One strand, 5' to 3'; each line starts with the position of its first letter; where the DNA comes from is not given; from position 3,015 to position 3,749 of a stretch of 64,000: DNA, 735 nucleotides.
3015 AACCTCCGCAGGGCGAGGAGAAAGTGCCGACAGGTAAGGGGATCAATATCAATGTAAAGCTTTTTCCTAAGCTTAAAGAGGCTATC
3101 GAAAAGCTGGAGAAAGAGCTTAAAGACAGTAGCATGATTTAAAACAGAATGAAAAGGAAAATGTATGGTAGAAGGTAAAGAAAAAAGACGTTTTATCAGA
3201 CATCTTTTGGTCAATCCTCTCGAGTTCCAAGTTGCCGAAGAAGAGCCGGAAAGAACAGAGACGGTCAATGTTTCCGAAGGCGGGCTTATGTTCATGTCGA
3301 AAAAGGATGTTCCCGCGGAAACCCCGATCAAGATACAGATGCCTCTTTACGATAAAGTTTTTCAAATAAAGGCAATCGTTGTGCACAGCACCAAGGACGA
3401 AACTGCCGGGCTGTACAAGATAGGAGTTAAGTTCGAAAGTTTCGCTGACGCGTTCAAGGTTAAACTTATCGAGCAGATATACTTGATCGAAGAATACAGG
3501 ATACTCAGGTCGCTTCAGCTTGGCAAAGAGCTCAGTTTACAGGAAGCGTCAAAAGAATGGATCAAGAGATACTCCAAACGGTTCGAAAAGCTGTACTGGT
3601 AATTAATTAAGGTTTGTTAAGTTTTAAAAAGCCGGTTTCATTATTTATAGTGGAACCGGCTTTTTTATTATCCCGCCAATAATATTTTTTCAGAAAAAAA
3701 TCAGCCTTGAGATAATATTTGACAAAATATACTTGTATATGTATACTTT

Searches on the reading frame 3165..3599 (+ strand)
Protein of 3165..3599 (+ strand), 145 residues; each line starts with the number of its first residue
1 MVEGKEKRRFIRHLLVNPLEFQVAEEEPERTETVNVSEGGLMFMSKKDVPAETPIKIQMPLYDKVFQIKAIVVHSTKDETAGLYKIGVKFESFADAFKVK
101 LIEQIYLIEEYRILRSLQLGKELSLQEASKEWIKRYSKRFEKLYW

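Call 80: search_protein_families(library=pfam, proteins=[window:3165-3599:+], max_evalue=0.01)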
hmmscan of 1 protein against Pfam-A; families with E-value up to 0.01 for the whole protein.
window:3165-3599:+ (145 aa): 1 family
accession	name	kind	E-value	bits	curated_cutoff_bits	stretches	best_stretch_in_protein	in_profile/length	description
PF07238.19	PilZ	-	3.7e-10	40.5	22.5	1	6-105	1-100/102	PilZ domain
